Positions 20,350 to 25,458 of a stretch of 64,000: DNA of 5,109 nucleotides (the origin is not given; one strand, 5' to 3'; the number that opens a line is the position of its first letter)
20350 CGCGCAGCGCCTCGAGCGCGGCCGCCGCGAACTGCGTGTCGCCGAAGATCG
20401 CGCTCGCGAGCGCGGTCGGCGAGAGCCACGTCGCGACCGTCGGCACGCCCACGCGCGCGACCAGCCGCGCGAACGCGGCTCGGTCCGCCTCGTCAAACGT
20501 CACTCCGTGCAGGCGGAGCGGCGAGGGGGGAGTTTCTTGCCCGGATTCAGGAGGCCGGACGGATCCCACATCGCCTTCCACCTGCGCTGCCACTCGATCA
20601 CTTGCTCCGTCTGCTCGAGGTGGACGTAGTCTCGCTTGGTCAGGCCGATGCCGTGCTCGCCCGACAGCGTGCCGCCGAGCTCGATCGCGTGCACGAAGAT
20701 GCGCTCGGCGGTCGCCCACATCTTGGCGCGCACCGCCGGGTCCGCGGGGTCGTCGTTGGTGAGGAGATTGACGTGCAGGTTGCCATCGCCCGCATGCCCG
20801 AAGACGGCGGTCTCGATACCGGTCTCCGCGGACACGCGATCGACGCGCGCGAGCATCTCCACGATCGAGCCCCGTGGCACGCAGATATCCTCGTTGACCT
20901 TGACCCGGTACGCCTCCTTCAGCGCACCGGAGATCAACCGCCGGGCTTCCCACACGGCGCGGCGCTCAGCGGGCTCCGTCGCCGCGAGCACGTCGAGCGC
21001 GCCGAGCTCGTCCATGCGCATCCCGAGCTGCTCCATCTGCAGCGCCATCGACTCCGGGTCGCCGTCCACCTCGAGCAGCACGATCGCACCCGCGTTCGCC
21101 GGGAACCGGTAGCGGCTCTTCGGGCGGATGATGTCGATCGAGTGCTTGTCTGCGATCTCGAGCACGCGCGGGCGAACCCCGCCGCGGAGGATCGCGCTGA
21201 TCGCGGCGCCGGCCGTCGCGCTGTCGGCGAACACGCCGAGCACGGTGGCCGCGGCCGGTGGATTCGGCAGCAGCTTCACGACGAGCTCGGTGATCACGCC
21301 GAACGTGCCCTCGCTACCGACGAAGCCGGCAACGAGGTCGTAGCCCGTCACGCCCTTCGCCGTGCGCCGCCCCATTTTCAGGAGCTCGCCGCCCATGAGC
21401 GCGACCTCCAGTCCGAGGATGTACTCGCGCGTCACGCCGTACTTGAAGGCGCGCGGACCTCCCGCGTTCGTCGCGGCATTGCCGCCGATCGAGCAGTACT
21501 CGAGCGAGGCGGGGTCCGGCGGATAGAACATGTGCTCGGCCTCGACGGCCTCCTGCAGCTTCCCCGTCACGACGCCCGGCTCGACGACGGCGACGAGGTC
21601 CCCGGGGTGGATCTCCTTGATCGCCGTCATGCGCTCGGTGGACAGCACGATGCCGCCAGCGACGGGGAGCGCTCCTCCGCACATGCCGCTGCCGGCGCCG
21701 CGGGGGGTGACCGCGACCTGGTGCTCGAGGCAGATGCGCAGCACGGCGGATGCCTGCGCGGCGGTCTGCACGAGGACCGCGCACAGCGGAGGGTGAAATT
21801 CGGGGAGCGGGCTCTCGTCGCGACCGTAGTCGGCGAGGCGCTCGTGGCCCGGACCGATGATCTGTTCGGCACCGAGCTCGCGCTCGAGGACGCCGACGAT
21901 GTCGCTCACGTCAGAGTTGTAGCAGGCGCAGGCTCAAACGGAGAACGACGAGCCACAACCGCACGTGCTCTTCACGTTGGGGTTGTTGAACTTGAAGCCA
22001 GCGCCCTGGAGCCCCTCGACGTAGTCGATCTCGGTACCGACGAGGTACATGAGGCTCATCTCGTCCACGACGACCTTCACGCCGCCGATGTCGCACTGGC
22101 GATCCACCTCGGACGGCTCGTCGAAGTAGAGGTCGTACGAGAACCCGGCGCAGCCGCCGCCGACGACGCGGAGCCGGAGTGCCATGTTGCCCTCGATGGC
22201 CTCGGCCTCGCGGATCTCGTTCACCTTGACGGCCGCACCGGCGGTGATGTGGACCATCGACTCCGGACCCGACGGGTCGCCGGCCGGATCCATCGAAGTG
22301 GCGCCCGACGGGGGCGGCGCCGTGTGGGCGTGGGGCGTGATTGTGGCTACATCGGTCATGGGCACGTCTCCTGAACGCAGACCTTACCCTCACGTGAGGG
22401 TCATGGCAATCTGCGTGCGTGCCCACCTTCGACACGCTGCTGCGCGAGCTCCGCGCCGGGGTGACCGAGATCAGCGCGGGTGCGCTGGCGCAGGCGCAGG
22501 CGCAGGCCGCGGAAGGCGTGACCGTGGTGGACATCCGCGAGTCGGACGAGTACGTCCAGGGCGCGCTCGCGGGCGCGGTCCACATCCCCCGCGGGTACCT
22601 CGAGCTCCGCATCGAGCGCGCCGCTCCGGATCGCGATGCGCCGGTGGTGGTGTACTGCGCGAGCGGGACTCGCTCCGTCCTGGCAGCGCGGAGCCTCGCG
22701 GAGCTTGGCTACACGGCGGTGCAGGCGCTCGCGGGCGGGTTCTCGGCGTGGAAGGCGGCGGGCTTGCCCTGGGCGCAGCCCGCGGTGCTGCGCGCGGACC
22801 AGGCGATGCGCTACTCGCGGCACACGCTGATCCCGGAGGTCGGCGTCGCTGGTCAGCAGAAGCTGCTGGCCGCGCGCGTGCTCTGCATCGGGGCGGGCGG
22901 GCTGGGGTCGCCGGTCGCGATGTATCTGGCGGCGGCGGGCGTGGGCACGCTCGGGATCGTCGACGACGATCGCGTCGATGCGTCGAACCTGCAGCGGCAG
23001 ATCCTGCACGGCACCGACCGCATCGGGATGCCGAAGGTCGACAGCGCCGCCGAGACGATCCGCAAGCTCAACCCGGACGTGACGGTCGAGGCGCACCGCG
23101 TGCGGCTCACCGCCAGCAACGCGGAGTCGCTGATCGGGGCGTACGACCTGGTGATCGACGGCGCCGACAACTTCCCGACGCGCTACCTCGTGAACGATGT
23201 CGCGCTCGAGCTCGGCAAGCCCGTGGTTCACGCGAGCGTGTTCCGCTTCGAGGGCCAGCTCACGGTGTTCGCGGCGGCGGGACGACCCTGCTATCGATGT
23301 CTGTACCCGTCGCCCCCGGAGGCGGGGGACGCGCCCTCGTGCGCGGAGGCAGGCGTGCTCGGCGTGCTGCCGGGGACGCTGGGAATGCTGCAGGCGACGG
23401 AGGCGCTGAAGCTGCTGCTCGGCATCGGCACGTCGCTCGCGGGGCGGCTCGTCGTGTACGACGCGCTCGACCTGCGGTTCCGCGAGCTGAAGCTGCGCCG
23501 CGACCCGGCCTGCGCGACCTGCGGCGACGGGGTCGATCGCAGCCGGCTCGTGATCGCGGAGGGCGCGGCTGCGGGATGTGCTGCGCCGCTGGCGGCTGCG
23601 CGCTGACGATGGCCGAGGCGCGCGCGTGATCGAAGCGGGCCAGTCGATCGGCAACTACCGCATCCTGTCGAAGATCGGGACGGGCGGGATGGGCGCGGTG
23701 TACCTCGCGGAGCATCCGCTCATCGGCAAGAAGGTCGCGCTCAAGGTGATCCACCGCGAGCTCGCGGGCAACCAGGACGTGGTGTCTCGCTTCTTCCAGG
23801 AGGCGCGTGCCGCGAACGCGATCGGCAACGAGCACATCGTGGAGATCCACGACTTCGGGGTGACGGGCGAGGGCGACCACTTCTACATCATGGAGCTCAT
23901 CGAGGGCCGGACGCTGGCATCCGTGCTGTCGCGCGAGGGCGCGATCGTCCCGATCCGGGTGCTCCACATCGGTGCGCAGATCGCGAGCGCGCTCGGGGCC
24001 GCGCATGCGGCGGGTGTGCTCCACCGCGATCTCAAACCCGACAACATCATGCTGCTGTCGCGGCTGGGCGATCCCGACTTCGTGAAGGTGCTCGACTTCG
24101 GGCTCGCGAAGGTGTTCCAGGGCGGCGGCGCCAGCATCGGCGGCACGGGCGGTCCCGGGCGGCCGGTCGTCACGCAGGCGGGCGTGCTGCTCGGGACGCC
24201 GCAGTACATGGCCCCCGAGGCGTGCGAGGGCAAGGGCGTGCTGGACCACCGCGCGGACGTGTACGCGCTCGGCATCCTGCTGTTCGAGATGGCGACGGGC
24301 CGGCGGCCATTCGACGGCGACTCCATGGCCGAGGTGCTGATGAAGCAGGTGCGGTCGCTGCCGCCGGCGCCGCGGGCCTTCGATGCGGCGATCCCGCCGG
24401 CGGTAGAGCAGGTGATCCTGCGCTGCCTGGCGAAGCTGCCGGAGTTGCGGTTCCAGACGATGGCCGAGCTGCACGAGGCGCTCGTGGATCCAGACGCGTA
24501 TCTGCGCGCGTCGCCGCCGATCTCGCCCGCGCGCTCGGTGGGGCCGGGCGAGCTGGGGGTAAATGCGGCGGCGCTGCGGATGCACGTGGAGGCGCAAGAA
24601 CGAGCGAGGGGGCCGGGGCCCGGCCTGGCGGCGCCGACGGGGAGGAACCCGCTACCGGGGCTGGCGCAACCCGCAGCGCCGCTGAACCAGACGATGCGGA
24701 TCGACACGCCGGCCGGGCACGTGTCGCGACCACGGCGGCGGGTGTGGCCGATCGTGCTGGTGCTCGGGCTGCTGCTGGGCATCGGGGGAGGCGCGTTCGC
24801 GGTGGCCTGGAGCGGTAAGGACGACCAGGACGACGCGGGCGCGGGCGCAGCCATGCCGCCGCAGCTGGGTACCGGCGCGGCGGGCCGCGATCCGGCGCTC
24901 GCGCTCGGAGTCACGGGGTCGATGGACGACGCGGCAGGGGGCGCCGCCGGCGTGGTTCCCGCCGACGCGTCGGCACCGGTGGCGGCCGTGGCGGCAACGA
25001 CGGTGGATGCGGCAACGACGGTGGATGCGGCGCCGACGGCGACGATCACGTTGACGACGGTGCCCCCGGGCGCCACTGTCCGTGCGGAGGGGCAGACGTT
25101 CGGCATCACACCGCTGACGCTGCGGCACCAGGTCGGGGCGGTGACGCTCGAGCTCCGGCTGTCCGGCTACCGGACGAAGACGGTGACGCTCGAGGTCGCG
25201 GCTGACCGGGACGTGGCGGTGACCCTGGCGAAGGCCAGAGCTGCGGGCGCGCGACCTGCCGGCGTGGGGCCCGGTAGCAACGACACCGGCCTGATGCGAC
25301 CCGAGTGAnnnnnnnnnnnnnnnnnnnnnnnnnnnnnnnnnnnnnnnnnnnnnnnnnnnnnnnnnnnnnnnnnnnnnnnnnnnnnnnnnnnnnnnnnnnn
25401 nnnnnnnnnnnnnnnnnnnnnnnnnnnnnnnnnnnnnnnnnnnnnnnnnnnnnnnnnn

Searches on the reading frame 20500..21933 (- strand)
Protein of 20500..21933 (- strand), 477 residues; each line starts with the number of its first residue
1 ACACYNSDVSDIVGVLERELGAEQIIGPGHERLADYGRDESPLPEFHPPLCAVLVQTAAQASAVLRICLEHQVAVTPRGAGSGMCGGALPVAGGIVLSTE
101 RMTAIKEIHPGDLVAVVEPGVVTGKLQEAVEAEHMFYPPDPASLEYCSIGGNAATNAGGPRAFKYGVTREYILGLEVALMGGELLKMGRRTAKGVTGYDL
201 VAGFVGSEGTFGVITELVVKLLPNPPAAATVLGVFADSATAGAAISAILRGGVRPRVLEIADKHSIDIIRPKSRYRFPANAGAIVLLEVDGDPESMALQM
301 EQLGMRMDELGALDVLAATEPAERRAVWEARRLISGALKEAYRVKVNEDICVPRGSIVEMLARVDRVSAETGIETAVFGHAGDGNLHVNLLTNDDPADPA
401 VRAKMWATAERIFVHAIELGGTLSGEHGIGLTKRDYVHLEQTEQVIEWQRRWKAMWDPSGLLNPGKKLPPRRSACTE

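Call 28: search_protein_families(library=pfam, proteins=[window:20500-21933:-], max_evalue=0.00001)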
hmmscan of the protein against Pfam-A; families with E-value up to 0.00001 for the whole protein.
window:20500-21933:- (477 aa): 2 families
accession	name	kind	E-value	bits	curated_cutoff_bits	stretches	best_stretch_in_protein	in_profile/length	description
PF02913.24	FAD-oxidase_C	-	2.7e-54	185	21.2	1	225-466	2-247/248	FAD linked oxidases, C-terminal domain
PF01565.28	FAD_binding_4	-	2.3e-37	128.2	26.4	1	49-187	1-138/139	FAD binding domain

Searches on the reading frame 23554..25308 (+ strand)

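Call 28: search_protein_families(library=pfam, proteins=[window:23554-25308:+], max_evalue=0.00001)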
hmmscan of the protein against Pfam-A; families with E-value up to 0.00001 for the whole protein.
window:23554-25308:+ (584 aa): 3 families
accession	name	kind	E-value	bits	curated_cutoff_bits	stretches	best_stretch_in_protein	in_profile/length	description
PF00069.31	Pkinase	-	4.5e-44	151.3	31.7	1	35-305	1-257/263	Protein kinase domain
PF07714.23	PK_Tyr_Ser-Thr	-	4.2e-27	95.5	23.1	1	37-309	3-257/258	Protein tyrosine and serine/threonine kinase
PF08308.17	PEGA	-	1.4e-08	34.9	20.8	1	496-558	2-65/71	PEGA domain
